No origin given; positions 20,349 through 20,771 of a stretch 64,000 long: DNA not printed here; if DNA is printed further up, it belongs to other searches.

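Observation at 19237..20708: tnpA-less IS200/IS605 element with identical hairpin ends and an AbrB/SpoVT-like ORF in the tnpA position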

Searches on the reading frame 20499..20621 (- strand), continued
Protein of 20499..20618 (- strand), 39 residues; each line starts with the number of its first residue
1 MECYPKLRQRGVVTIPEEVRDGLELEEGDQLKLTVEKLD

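Call 76: find_homologous_proteins(query=A4, max_evalue=0.001)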
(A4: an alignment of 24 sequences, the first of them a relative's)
Query A4 (24 sequences) (42 aa, profile of the alignment): 352 proteins with E <= 0.001 among 3423 candidates; the best 120 are listed.
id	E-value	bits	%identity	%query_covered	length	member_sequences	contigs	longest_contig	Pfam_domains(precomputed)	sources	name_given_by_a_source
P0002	3.0e-25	105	90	100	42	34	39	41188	PF04014.24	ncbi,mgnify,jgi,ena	mgnify:FL=1|jgi:AbrB family looped-hinge helix DNA binding protein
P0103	4.8e-25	105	90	100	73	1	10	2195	PF04014.24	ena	-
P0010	5.1e-25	105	88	100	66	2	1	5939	PF04014.24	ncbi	-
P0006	6.8e-25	104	86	100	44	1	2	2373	PF04014.24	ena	-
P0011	1.0e-24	104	88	100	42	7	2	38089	PF04014.24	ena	-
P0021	1.1e-24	104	83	100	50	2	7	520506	PF04014.24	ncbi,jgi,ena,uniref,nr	ncbi:AbrB/MazE/SpoVT family DNA-binding domain-containing protein [Halosegnis rubeus]|jgi:AbrB famil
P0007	1.2e-24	103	88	100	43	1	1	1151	PF04014.24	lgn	-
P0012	1.3e-24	103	88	100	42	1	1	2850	PF04014.24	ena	-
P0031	1.5e-24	103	83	100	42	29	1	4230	PF04014.24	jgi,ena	-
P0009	1.7e-24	103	88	100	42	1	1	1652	PF04014.24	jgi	jgi:AbrB family looped-hinge helix DNA binding protein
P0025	1.8e-24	103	86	100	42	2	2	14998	PF04014.24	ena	-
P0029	2.0e-24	103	83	100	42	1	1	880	PF04014.24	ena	-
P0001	2.3e-24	102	100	100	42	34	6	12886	PF04014.24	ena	-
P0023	2.3e-24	102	86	100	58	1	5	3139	PF04014.24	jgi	jgi:AbrB family looped-hinge helix DNA binding protein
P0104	2.8e-24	102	90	100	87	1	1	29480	PF04014.24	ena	-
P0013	3.7e-24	102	83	100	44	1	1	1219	PF04014.24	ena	-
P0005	4.2e-24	102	98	100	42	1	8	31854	PF04014.24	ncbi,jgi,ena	-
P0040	5.4e-24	101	86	100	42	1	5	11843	PF04014.24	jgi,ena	-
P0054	5.6e-24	101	81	100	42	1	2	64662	PF04014.24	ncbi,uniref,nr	ncbi:AbrB/MazE/SpoVT family DNA-binding domain-containing protein [Halapricum hydrolyticum]|uniref:A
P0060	5.9e-24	101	79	100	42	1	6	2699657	PF04014.24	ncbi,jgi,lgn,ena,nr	ncbi:AbrB/MazE/SpoVT family DNA-binding domain-containing protein [Halapricum desulfuricans]|nr:AbrB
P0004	6.3e-24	101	90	100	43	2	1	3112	PF04014.24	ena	-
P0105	8.0e-24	101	93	100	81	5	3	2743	PF04014.24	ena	-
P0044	1.2e-23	100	81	100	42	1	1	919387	PF04014.24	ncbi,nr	ncbi:hypothetical protein HTG_02560 [Natrinema mahii]|nr:hypothetical protein HTG_02560 [Natrinema m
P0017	1.3e-23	100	90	98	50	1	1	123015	PF04014.24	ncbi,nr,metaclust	ncbi:MAG: looped-hinge helix DNA binding domain, AbrB family [uncultured archaeon A07HR60]|nr:MAG: l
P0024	1.3e-23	100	88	100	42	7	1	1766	PF04014.24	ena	-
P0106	1.4e-23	100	86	100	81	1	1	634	PF04014.24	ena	-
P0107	1.5e-23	100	79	100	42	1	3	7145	PF04014.24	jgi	jgi:AbrB family looped-hinge helix DNA binding protein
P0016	1.6e-23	100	86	100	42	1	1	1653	PF04014.24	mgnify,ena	mgnify:FL=1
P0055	1.7e-23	100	83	100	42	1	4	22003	PF04014.24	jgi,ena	-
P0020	1.7e-23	100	88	100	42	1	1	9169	PF04014.24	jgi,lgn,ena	-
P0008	1.7e-23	100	93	100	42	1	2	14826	PF04014.24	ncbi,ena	-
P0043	1.8e-23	100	83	100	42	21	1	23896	PF04014.24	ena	-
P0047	1.8e-23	100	76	100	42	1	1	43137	PF04014.24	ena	-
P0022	2.3e-23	99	90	93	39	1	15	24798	PF04014.24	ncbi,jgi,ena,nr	jgi:AbrB family looped-hinge helix DNA binding protein|nr:AbrB/MazE/SpoVT family DNA-binding domain-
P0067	2.7e-23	99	81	100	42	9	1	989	PF04014.24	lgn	-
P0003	2.7e-23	99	90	100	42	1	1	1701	PF04014.24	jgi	jgi:AbrB family looped-hinge helix DNA binding protein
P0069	2.9e-23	99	79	100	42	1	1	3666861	PF04014.24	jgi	jgi:looped-hinge helix DNA binding domain, AbrB family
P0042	2.9e-23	99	87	93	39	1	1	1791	PF04014.24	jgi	jgi:AbrB family looped-hinge helix DNA binding protein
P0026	3.0e-23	99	88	98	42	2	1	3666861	PF04014.24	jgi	jgi:looped-hinge helix DNA binding domain, AbrB family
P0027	3.1e-23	99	88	100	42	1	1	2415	PF04014.24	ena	-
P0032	3.2e-23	99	87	93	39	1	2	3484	PF04014.24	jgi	jgi:AbrB family looped-hinge helix DNA binding protein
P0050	3.2e-23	99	83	100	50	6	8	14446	PF04014.24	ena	-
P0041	3.5e-23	99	87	93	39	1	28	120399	PF04014.24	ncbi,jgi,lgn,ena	jgi:AbrB family looped-hinge helix DNA binding protein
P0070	3.5e-23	99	79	100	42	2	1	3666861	PF04014.24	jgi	jgi:looped-hinge helix DNA binding domain, AbrB family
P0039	3.6e-23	99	87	93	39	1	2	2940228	PF04014.24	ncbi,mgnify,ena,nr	ncbi:AbrB/MazE/SpoVT family DNA-binding domain-containing protein [Halapricum desulfuricans]|mgnify:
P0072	3.6e-23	99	71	100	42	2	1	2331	PF04014.24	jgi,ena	jgi:AbrB family looped-hinge helix DNA binding protein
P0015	3.7e-23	99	86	100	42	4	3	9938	PF04014.24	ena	-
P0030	3.7e-23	99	90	93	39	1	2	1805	PF04014.24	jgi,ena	-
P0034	3.7e-23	99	83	100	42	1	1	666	PF04014.24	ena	-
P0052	4.5e-23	98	85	93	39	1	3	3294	PF04014.24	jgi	jgi:AbrB family looped-hinge helix DNA binding protein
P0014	5.6e-23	98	90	100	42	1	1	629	PF04014.24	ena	-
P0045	6.1e-23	98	85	93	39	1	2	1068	PF04014.24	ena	-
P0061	8.3e-23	98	81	100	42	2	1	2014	PF04014.24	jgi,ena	jgi:AbrB family looped-hinge helix DNA binding protein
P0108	8.5e-23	97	95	100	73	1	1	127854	PF04014.24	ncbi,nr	ncbi:AbrB/MazE/SpoVT family DNA-binding domain-containing protein [Halorubrum amylolyticum]|nr:AbrB/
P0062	8.5e-23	97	82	93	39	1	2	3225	PF04014.24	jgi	-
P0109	9.0e-23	97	76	100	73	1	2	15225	PF04014.24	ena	-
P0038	1.1e-22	97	87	93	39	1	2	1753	PF04014.24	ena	-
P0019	1.1e-22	97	86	100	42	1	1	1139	PF04014.24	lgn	-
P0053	1.2e-22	97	81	100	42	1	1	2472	PF04014.24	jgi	-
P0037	1.2e-22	97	86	100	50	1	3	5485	PF04014.24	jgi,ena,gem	-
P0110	1.2e-22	97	87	93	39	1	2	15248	PF04014.24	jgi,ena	jgi:AbrB family looped-hinge helix DNA binding protein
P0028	1.3e-22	97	88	100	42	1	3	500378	PF04014.24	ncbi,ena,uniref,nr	ncbi:AbrB/MazE/SpoVT family DNA-binding domain-containing protein [Halorubrum rutilum]|uniref:AbrB/M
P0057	1.4e-22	97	87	93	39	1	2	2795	PF04014.24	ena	-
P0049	1.4e-22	97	87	93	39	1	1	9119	PF04014.24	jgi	jgi:AbrB family looped-hinge helix DNA binding protein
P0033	1.5e-22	97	87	93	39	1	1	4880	PF04014.24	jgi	jgi:AbrB family looped-hinge helix DNA binding protein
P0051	1.7e-22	96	87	93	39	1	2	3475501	PF04014.24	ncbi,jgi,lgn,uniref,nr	ncbi:MAG: looped-hinge helix DNA binding domain, AbrB family [Haloquadratum walsbyi J07HQW1]|jgi:loo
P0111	1.9e-22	96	87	93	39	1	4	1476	PF04014.24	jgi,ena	jgi:AbrB family looped-hinge helix DNA binding protein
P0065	2.1e-22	96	79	93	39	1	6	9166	PF04014.24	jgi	jgi:AbrB family looped-hinge helix DNA binding protein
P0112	2.2e-22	96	83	100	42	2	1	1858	PF04014.24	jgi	-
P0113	2.4e-22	96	88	100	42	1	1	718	PF04014.24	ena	-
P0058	2.7e-22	96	82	93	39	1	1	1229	PF04014.24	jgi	jgi:looped-hinge helix DNA binding domain, AbrB family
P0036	3.5e-22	95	87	93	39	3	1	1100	PF04014.24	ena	-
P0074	3.8e-22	95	76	100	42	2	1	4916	PF04014.24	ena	-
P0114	4.3e-22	95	85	93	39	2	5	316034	PF04014.24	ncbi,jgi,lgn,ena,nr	ncbi:AbrB/MazE/SpoVT family DNA-binding domain-containing protein [Halorutilus salinus]|jgi:AbrB fam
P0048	4.8e-22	95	90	93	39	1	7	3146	PF04014.24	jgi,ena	-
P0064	5.5e-22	95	76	100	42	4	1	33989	PF04014.24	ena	-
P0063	6.8e-22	95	82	93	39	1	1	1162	PF04014.24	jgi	-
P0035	8.7e-22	94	90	93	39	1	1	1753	PF04014.24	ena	-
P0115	9.0e-22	94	79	100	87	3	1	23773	PF04014.24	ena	-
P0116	9.5e-22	94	82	93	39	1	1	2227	PF04014.24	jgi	jgi:AbrB family looped-hinge helix DNA binding protein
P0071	1.2e-21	94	76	100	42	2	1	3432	PF04014.24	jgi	-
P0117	1.3e-21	94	87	90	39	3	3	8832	PF04014.24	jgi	jgi:AbrB family looped-hinge helix DNA binding protein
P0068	1.4e-21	94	77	93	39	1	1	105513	PF04014.24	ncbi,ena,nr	ncbi:AbrB/MazE/SpoVT family DNA-binding domain-containing protein [Halobacteriales archaeon QS_4_62_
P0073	1.9e-21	93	74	93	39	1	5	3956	PF04014.24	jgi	jgi:AbrB family looped-hinge helix DNA binding protein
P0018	2.2e-21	93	92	93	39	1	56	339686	PF04014.24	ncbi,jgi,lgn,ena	ncbi:AbrB/MazE/SpoVT family DNA-binding domain-containing protein [Halorubrum sp. SY-15]|jgi:AbrB fa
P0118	2.3e-21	93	85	93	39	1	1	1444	PF04014.24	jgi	-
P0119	2.8e-21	93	85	93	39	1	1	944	PF04014.24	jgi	-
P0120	3.3e-21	92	77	93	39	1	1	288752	PF04014.24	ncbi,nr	ncbi:AbrB/MazE/SpoVT family DNA-binding domain-containing protein [Halorutilus salinus]|nr:AbrB/MazE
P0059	3.8e-21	92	85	93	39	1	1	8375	PF04014.24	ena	-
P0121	5.2e-21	92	79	93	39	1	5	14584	PF04014.24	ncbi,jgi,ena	-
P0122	6.3e-21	91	82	93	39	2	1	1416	PF04014.24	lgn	-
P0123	9.7e-21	91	85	93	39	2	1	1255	PF04014.24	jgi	jgi:AbrB family looped-hinge helix DNA binding protein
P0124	1.5e-20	90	71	100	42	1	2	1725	PF04014.24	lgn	-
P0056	1.6e-20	90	87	93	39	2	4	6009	PF04014.24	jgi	-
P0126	2.8e-20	89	85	93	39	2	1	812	PF04014.24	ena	-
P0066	3.4e-20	89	85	93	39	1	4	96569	PF04014.24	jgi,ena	jgi:AbrB family looped-hinge helix DNA binding protein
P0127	4.5e-20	89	63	95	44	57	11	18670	PF04014.24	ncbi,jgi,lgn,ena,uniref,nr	ncbi:hypothetical protein C473_01933 [Halorubrum distributum JCM 10247]|uniref:SpoVT-AbrB domain-con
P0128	5.6e-20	88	60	100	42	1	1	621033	PF04014.24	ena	-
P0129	5.7e-20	88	79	93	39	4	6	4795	PF04014.24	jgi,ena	-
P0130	1.2e-19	87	74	100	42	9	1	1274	PF04014.24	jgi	-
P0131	1.3e-19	87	79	93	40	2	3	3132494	PF04014.24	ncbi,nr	ncbi:AbrB/MazE/SpoVT family DNA-binding domain-containing protein [Haloquadratum walsbyi]|nr:AbrB/Ma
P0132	1.5e-19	87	78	95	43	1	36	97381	PF04014.24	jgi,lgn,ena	jgi:AbrB family looped-hinge helix DNA binding protein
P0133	1.6e-19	87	65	95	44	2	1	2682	PF04014.24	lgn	-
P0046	1.7e-19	87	90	93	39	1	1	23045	PF04014.24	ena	-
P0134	2.0e-19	87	79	100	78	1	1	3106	PF04014.24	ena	-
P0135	2.9e-19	86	63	95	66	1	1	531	PF04014.24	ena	-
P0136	3.0e-19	86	63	95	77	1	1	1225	PF04014.24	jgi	-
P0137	3.1e-19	86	66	90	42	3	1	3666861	PF04014.24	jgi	jgi:looped-hinge helix DNA binding domain, AbrB family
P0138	3.4e-19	86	64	100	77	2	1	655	PF04014.24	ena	-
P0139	4.1e-19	86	63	95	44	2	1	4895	PF04014.24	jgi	jgi:AbrB family looped-hinge helix DNA binding protein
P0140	4.6e-19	86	74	93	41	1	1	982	PF04014.24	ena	-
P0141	4.7e-19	85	57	100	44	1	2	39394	PF04014.24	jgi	jgi:AbrB family looped-hinge helix DNA binding protein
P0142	5.5e-19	85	63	95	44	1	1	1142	PF04014.24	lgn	-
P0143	6.0e-19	85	63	95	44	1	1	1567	PF04014.24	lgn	-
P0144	7.1e-19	85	63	95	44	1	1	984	PF04014.24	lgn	-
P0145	8.7e-19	85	61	100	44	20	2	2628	PF04014.24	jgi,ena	-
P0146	8.9e-19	85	57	100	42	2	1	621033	PF04014.24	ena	-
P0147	1.2e-18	84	67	100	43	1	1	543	PF04014.24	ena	-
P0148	1.6e-18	84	61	100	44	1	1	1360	PF04014.24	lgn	-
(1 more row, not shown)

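Call 77: find_encoding_contigs(protein=P0127, flank=2000, max_places=5)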
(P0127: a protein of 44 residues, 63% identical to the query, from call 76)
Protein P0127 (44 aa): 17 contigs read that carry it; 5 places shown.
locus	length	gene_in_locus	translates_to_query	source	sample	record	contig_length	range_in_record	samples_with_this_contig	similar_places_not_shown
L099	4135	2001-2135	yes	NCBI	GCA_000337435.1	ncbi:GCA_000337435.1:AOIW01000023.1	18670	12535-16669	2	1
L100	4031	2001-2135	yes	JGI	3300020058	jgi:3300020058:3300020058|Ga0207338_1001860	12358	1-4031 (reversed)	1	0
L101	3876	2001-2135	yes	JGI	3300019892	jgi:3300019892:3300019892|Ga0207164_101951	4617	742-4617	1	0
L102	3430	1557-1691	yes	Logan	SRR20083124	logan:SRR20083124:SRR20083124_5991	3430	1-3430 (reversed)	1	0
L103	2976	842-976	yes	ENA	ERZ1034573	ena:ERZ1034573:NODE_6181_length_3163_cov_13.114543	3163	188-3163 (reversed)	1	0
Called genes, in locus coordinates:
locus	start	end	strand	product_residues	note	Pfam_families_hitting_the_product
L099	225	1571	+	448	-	PF05673:DUF815 (weak), PF20703:nSTAND1 (weak), PF01637:ATPase_2 (weak), PF13191:AAA_16, PF00004:AAA, PF13401:AAA_22 (weak), PF22703:Cdc6_lid, PF09079:WHD_Cdc6, +1 more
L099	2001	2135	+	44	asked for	PF04014:MazE_antitoxin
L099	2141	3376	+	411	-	PF01385:OrfB_IS605, PF07282:Cas12f1-like_TNB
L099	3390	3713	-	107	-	PF20586:DUF6788 (weak)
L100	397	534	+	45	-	-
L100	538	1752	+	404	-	PF01385:OrfB_IS605, PF07282:Cas12f1-like_TNB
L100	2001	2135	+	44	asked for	PF04014:MazE_antitoxin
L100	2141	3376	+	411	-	PF01385:OrfB_IS605, PF07282:Cas12f1-like_TNB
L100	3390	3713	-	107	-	PF20586:DUF6788 (weak)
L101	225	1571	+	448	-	PF05673:DUF815 (weak), PF20703:nSTAND1 (weak), PF01637:ATPase_2 (weak), PF13191:AAA_16, PF00004:AAA, PF13401:AAA_22 (weak), PF22703:Cdc6_lid, PF09079:WHD_Cdc6, +1 more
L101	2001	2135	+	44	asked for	PF04014:MazE_antitoxin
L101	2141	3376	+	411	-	PF01385:OrfB_IS605, PF07282:Cas12f1-like_TNB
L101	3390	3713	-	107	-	PF20586:DUF6788 (weak)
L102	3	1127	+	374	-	?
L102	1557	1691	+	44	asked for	PF04014:MazE_antitoxin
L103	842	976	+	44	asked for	PF04014:MazE_antitoxin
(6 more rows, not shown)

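Call 78: find_encoding_contigs(protein=P0141, flank=2000, max_places=3)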
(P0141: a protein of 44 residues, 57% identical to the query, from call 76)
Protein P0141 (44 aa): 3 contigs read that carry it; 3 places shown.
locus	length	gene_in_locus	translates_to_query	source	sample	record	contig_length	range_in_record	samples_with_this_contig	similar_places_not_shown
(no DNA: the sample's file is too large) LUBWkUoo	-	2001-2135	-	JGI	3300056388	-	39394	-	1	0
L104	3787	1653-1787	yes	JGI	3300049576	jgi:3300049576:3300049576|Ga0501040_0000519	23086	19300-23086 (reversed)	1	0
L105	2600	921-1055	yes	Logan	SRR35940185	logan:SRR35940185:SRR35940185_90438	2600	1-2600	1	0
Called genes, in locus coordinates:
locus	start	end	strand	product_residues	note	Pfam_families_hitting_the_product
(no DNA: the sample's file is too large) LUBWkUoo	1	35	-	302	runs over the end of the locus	PF00491:Arginase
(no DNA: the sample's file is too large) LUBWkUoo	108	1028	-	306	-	PF01073:3Beta_HSD, PF01370:Epimerase, PF02719:Polysacc_synt_2 (faint), PF04321:RmlD_sub_bind, PF07993:NAD_binding_4 (faint), PF16363:GDP_Man_Dehyd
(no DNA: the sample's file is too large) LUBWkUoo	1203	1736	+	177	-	PF02082:Rrf2, PF03444:WHD_HrcA, PF08279:HTH_11 (weak)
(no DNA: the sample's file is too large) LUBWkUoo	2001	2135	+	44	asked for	PF04014:MazE_antitoxin (weak)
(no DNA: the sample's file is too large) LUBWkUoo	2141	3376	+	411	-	PF01385:OrfB_IS605, PF07282:Cas12f1-like_TNB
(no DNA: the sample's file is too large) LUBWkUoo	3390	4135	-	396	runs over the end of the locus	PF07992:Pyr_redox_2, PF00070:Pyr_redox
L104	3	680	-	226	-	?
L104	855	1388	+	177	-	PF02082:Rrf2, PF03444:WHD_HrcA, PF08279:HTH_11 (weak)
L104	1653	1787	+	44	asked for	PF04014:MazE_antitoxin (weak)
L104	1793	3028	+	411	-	PF01385:OrfB_IS605, PF07282:Cas12f1-like_TNB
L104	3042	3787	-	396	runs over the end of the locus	PF07992:Pyr_redox_2, PF00070:Pyr_redox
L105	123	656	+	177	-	PF02082:Rrf2, PF03444:WHD_HrcA, PF08279:HTH_11 (weak)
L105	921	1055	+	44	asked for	PF04014:MazE_antitoxin (weak)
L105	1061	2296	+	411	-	PF01385:OrfB_IS605, PF07282:Cas12f1-like_TNB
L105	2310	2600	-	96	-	?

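Call 79: find_encoding_contigs(protein=P0146, flank=2000, max_places=3)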
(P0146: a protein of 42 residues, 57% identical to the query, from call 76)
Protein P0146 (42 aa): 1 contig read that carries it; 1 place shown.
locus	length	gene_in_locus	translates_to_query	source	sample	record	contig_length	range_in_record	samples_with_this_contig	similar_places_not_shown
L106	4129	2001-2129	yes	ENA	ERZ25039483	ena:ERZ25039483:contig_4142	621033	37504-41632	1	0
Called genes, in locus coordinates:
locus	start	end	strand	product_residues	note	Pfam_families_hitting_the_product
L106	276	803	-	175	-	-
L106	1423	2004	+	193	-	-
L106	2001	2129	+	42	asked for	PF04014:MazE_antitoxin (weak)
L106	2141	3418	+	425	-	-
